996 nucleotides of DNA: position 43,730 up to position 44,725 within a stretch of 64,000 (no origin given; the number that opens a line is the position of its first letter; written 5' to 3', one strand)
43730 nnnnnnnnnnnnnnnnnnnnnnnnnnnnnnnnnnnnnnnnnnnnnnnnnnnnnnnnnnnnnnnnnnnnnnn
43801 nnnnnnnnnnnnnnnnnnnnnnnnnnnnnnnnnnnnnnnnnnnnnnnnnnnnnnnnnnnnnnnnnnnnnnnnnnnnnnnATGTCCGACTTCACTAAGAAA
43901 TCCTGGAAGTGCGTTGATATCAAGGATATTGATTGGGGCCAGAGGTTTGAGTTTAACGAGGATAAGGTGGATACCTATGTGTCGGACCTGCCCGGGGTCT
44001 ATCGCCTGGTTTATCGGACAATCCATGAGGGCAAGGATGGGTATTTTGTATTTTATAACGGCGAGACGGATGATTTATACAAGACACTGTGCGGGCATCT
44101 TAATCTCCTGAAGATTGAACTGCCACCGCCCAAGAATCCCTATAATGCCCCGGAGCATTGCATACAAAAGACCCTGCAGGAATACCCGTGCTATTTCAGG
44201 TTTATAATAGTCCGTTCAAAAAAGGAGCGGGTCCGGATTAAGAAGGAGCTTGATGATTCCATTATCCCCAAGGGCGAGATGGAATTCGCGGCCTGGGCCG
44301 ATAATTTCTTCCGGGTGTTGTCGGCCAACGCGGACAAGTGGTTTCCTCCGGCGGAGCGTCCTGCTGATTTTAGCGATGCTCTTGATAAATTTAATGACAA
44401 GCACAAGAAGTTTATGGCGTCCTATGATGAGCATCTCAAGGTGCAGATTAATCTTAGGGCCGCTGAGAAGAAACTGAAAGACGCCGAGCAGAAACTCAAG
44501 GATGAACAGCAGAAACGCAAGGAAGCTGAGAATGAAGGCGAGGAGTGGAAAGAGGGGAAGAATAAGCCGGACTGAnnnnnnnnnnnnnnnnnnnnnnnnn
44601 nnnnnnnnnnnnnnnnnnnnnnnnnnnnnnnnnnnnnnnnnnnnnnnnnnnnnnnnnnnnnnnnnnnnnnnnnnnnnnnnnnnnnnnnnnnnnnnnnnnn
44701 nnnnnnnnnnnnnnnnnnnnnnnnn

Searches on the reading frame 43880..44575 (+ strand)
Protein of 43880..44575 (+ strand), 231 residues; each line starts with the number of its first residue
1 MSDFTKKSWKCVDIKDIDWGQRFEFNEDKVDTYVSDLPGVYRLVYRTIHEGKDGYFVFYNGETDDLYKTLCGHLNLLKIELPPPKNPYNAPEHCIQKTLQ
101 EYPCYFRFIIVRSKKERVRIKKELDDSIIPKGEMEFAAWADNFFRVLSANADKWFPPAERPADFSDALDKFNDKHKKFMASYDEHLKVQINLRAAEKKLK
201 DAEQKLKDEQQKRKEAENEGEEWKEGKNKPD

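Call 3: search_protein_families(library=pfam, proteins=[window:43880-44575:+], max_evalue=0.1)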
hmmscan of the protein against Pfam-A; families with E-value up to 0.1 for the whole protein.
window:43880-44575:+ (231 aa): 1 family
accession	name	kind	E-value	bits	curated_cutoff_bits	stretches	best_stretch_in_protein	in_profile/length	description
PF14073.11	Cep57_CLD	-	0.037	14.5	28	1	170-220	114-164/178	Centrosome localisation domain of Cep57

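Call 6: search_protein_families(library=ncbifam, proteins=[window:43880-44575:+], max_evalue=1)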
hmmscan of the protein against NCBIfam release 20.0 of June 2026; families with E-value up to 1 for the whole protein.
window:43880-44575:+ (231 aa): 3 families
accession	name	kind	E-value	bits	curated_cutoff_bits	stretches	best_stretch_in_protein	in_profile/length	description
NF041244.1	IglI_fam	subfamily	0.0087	16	100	1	151-225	99-175/290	type VI secretion system protein IglI family protein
NF011893.0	PRK15366.1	equivalog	0.048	14.1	129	1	180-213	13-46/80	type III secretion system chaperone SsaE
NF005606.0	PRK07352.1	equivalog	0.053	13.3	137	1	188-222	56-90/175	F0F1 ATP synthase subunit B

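Call 7: search_protein_families(library=padloc, proteins=[window:43880-44575:+], max_evalue=1)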
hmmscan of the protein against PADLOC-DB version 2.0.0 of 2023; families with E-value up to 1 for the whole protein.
window:43880-44575:+ (231 aa): 0 families

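Call 8: search_protein_families(library=phrogs, proteins=[window:43880-44575:+], max_evalue=1)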
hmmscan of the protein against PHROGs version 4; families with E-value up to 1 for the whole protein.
window:43880-44575:+ (231 aa): 2 families
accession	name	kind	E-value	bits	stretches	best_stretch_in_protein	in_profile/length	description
phrog_5960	-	unknown function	0.028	14.8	1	118-222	140-225/406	-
phrog_14137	-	unknown function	0.49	11.8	1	170-218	32-80/141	-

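Call 9: find_encoding_contigs(protein=window:43880-44575:+, flank=10000, max_places=10)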
Protein window:43880-44575:+ (231 aa): 1 contig read that carries it; 1 place shown.
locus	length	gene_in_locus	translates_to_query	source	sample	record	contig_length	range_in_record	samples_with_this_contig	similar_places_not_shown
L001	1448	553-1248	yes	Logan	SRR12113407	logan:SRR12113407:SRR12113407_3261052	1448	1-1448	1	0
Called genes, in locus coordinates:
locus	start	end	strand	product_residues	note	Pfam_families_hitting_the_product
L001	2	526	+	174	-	?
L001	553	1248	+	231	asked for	-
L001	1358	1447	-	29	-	?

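Call 10: find_homologous_proteins(query=window:43880-44575:+, max_evalue=0.01)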
Query window:43880-44575:+ (231 aa): 4 proteins with E <= 0.01 among 140 candidates.
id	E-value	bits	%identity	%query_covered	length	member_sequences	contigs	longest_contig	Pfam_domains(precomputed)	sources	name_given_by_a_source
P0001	1.5e-155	534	100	100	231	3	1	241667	-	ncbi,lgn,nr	ncbi:MAG: hypothetical protein HZA49_06575 [Planctomycetes bacterium]|nr:hypothetical protein [Planc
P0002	3.6e-70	254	55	92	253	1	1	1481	-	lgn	-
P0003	3.0e-68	248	57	92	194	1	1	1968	-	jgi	jgi:hypothetical protein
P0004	5.6e-58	215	50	92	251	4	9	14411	-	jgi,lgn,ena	jgi:hypothetical protein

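Call 11: find_encoding_contigs(protein=P0004, flank=10000, max_places=10)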
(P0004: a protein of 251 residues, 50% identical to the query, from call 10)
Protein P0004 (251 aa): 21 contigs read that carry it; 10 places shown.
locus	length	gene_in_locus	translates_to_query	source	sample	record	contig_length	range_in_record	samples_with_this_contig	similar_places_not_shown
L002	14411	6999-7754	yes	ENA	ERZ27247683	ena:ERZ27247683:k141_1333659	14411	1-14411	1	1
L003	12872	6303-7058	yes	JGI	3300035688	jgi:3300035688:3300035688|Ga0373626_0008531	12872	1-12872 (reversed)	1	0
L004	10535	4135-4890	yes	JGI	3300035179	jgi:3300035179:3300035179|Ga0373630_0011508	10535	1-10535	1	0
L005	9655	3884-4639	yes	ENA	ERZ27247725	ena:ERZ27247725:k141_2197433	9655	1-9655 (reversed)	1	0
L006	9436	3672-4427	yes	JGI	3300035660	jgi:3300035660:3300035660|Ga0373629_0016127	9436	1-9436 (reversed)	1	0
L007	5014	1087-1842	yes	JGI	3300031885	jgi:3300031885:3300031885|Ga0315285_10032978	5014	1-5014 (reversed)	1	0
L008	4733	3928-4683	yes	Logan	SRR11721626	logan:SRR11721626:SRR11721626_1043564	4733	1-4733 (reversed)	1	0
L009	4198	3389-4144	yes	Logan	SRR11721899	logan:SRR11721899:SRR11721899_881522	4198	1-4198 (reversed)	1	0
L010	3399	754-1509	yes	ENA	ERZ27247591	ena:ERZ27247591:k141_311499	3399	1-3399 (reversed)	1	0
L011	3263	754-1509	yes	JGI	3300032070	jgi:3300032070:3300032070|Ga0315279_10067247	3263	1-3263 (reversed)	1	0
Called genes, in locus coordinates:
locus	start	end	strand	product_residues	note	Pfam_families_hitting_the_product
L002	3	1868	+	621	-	?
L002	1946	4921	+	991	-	-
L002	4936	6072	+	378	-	PF13424:TPR_12 (faint), PF13432:TPR_16 (faint), PF24575:TPR_Slam (faint), PF00515:TPR_1 (faint), PF07719:TPR_2 (faint), PF13174:TPR_6 (faint), PF13176:TPR_7 (faint), PF13428:TPR_14 (faint), +1 more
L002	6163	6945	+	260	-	PF01618:MotA_ExbB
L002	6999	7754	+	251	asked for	-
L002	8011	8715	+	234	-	-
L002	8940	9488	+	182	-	PF02472:ExbD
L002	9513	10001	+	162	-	PF02472:ExbD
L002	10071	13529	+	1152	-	PF07719:TPR_2 (faint), PF00263:Secretin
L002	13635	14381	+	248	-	PF00702:Hydrolase, PF13419:HAD_2, PF13242:Hydrolase_like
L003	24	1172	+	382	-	PF00263:Secretin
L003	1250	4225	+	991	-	-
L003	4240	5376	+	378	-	PF13424:TPR_12 (faint), PF13432:TPR_16 (faint), PF24575:TPR_Slam (faint), PF00515:TPR_1 (faint), PF07719:TPR_2 (faint), PF13174:TPR_6 (faint), PF13176:TPR_7 (faint), PF13428:TPR_14 (faint), +1 more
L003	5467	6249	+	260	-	PF01618:MotA_ExbB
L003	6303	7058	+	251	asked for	-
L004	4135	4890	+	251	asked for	-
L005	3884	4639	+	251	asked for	-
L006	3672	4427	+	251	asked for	-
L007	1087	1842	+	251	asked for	-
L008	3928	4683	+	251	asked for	-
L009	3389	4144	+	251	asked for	-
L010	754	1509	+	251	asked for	-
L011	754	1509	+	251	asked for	-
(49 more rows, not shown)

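Call 12: find_encoding_contigs(protein=P0003, flank=10000, max_places=5)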
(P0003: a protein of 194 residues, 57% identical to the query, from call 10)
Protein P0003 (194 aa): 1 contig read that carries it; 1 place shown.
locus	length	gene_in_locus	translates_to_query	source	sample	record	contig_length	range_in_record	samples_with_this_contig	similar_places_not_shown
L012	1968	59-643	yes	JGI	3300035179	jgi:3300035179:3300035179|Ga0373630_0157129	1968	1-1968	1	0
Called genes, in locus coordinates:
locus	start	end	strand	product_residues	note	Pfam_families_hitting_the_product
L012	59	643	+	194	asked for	-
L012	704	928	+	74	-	-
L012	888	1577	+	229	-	-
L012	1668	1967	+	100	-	?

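Call 13: find_encoding_contigs(protein=P0002, flank=10000, max_places=5)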
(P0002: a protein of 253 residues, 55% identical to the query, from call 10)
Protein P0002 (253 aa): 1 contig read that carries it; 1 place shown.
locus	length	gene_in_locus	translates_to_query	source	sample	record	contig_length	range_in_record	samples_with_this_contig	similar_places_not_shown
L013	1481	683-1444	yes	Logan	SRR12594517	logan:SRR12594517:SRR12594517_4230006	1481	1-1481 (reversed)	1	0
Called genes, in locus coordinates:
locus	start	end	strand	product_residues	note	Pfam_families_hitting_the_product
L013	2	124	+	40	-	?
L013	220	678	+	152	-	PF04026:SpoVG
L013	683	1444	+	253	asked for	-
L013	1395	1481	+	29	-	?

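Call 44: predict_structure(alignment_id=A2)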
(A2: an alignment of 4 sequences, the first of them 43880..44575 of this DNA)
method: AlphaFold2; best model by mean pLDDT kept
length: 231 residues; sequences in the alignment: 4
mean_pLDDT: 45.2   pTM: 0.36
mean pLDDT of the five models: 45.2, 43.1, 42.1, 41.8, 41.6
residues with pLDDT >= 90: 0; 70-90: 28; 50-70: 41; < 50: 162
segments of 3 or more residues with pLDDT < 50: 1-151, 153-156, 226-231
pLDDT, mean of each block of 10 residues (from residue 1): 25 31 27 27 36 36 41 40 29 29 33 40 45 43 45 55 73 62 58 70 83 68 45 35
secondary structure, 60 per line:
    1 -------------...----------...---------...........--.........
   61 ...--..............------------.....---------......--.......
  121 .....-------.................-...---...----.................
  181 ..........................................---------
elements in order: E39-49 E52-63 H66-79 H92-96 E106-111 H114-125 H133-149 H164-222

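Call 46: find_homologous_proteins(query=L002:8011-8715:+, max_evalue=0.01)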
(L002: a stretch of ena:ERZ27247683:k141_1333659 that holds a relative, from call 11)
Query L002:8011-8715:+ (234 aa): 221 proteins with E <= 0.01 among 379 candidates; the best 120 are listed.
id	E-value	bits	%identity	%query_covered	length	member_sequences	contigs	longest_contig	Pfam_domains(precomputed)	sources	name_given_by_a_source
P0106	3.6e-156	536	100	100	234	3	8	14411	-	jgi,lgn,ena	jgi:hypothetical protein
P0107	1.1e-131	455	87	100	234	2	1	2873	-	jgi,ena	-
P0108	7.1e-122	423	81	100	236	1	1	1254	-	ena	-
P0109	2.6e-111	389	74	99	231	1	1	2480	-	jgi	jgi:hypothetical protein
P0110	5.1e-103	362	70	100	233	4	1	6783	-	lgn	-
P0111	3.0e-101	356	71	98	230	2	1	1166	-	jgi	-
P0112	9.5e-100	351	70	98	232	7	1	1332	-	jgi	jgi:hypothetical protein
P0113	6.4e-95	335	67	98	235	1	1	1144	-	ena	-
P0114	9.4e-95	335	71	93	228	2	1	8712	-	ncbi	-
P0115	3.0e-94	333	70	93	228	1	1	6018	-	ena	-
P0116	1.1e-93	331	66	99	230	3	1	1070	-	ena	-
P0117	1.5e-88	314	66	94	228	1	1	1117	-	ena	-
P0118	1.2e-86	308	66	93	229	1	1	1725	-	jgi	jgi:hypothetical protein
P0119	1.2e-86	308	64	98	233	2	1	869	-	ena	-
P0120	1.0e-85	305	62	98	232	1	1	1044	-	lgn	-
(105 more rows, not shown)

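Call 53: search_solved_structures(query=A2, max_evalue=10)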
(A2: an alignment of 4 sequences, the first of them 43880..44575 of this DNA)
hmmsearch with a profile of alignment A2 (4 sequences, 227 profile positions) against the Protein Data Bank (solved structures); distinct sequences matched with E-value up to 10: 2.
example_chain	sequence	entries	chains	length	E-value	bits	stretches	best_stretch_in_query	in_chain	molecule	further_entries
4xa6_A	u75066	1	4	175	3.7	10.5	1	150-216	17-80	Gp7-MYH7(1777-1855)-EB1 chimera protein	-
9y6s_6o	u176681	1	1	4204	4.8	10.1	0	158-221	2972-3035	Putative dynein heavy chain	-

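Call 63: find_related_loci(query=A3, collection=metagenome_contigs, flank=4000)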
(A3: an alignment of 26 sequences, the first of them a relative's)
Query A3 (234 aa) in metagenome_contigs; peptide patterns used: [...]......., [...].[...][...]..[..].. (x = any residue, [..] = any of these).
315 stretches matched a pattern; 172 encode a relative of the query (tblastn E <= 1e-3); the best 80 are kept; 80 distinct loci.
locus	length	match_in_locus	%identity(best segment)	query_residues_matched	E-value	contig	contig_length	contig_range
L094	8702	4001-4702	100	1-234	2e-159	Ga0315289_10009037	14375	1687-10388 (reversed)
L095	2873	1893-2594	87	1-234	2e-136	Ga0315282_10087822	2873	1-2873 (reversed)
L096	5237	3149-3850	72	1-234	3e-112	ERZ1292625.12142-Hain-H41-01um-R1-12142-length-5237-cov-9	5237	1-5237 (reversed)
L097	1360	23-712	67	4-234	9e-109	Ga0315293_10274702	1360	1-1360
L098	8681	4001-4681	69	6-234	3e-100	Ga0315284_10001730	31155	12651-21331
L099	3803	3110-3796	70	6-234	3e-101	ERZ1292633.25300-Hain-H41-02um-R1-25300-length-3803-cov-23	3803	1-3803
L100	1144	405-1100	67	6-234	4e-104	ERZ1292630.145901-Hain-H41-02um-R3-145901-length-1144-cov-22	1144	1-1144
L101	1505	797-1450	65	17-234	2e-96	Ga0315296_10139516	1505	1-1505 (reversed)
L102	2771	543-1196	61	17-234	3e-92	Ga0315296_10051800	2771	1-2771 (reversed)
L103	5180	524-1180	60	16-234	1e-87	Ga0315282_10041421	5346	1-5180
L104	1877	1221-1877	61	16-234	1e-91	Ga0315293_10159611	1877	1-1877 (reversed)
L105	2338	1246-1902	61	16-234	9e-90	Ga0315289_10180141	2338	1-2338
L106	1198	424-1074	61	18-234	1e-93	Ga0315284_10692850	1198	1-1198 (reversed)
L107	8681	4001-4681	65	6-234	5e-86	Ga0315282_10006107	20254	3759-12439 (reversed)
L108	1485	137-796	61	14-234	7e-92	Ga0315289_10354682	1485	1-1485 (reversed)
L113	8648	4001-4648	62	19-234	8e-85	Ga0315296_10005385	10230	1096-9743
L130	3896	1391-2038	58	18-234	2e-78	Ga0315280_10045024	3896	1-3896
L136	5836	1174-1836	53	14-234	4e-76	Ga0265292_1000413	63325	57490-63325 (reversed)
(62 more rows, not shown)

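Call 72: search_protein_families(library=pfam, proteins=[L113:4750-5598:+, L136:1725-3143:+, L130:2146-3357:+], max_evalue=0.1)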
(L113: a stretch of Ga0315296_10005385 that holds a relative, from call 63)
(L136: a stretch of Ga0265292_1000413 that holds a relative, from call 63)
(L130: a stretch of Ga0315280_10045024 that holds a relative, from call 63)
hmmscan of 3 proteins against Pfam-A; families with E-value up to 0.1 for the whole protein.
L113:4750-5598:+ (282 aa): 1 family
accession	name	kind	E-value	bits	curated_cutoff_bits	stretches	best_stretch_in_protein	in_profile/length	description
PF19264.4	DUF5907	-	0.089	13.4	27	0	15-35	18-38/80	Repeat of unknown function (DUF5907)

L136:1725-3143:+ (472 aa): 0 families

L130:2146-3357:+ (403 aa): 0 families

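Call 73: search_protein_families(library=phrogs, proteins=[L113:4750-5598:+, L136:1725-3143:+, L002:8011-8715:+], max_evalue=0.1)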
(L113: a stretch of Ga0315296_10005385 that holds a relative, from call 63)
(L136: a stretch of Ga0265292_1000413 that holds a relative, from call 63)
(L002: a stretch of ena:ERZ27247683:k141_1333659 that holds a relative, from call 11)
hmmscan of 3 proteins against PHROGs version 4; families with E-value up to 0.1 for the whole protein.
L113:4750-5598:+ (282 aa): 20 families
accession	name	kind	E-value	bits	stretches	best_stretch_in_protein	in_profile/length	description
phrog_892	-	tail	5.7e-29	102.2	3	56-128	348-420/782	tail fiber protein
phrog_28766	-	tail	9.6e-28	97.7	2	61-215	124-268/472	tail fiber protein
phrog_13518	-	unknown function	6.6e-20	71.8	1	10-164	266-422/1230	-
phrog_21412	-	tail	2.3e-16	59.8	2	8-86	186-264/1452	tail fiber protein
phrog_26466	-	unknown function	9.7e-16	57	2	9-96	1810-1897/2337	-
phrog_32822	-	head and packaging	2.8e-14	52.8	2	8-100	979-1071/1548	virion structural protein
phrog_7660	-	tail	5.9e-10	38.5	2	63-123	440-500/1656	tail fiber protein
phrog_36443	-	unknown function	2.1e-09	36.8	2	7-117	398-508/1238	-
phrog_38396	-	tail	4.6e-07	28.9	2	68-126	1321-1379/1435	tail protein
phrog_29288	-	unknown function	2.9e-06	26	1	83-122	1133-1175/1558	-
phrog_2012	-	tail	5.2e-06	27.5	1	24-54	138-169/212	minor tail protein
phrog_2952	-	tail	7.7e-06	26.2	2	76-122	318-363/488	minor tail protein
phrog_35419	-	tail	1.3e-05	25.6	0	13-105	256-347/414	tail fiber protein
phrog_7841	-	unknown function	9.3e-05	22.6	1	51-116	176-241/489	-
phrog_32311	-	unknown function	0.00037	20.4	0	90-125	433-467/577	-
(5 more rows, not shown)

L136:1725-3143:+ (472 aa): 16 families
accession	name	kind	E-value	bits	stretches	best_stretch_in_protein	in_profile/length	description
phrog_892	-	tail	1.4e-40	140.6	4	79-149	346-416/782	tail fiber protein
phrog_28766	-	tail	5.6e-34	118.3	3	83-181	121-219/472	tail fiber protein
phrog_13518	-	unknown function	3.1e-24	86.1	3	82-196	273-400/1230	-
phrog_21412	-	tail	1.8e-22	80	3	81-160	184-263/1452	tail fiber protein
phrog_26466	-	unknown function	1.3e-19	69.9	3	126-198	1812-1884/2337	-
phrog_32822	-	head and packaging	1.8e-18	66.7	1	82-308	898-1128/1548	virion structural protein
phrog_36443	-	unknown function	1.7e-14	53.6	2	274-324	422-472/1238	-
phrog_7660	-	tail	9.9e-12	44.4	3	135-198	437-500/1656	tail fiber protein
phrog_29288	-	unknown function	3e-10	39.2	3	84-129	1132-1177/1558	-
phrog_38396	-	tail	3.8e-09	35.8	2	142-201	1320-1379/1435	tail protein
phrog_2952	-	tail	1.5e-07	31.8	1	208-245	334-371/488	minor tail protein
phrog_35419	-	tail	1.8e-06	28.5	2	205-258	232-286/414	tail fiber protein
phrog_2012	-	tail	2.1e-06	28.8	0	90-139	139-189/212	minor tail protein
phrog_7841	-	unknown function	2.5e-06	27.8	2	92-132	172-213/489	-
phrog_18723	-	unknown function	0.0025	17.8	1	81-248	51-225/452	-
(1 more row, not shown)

L002:8011-8715:+ (234 aa): 0 families

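Call 87: search_protein_families(library=pfam, proteins=[window:43880-44575:+, L002:8011-8715:+], max_evalue=10)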
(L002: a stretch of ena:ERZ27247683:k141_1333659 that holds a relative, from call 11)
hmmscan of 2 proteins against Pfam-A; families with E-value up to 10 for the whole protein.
window:43880-44575:+ (231 aa): 2 families
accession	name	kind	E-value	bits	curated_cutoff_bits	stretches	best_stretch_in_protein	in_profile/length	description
PF14073.11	Cep57_CLD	-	0.037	14.5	28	1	170-220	114-164/178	Centrosome localisation domain of Cep57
PF00430.23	ATP-synt_B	-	0.31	11.6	28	1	187-223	34-70/132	ATP synthase B/B' CF(0)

L002:8011-8715:+ (234 aa): 0 families

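Call 110: search_dna_similar(query=L002:8011-8715:+, collection=phages, mode=protein, max_evalue=0.001, max_rows=10)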
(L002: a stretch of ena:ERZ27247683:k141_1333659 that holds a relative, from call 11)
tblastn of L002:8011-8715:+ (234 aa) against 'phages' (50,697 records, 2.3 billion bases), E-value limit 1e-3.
No match.

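Call 112: find_related_loci(query=A3, collection=viral_contigs, flank=5000)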
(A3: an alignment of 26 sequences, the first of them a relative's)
Query A3 (234 aa) in viral_contigs; peptide patterns used: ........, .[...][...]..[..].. (x = any residue, [..] = any of these).
34 stretches matched a pattern, but none encodes a relative of the query by tblastn (E <= 1e-3).
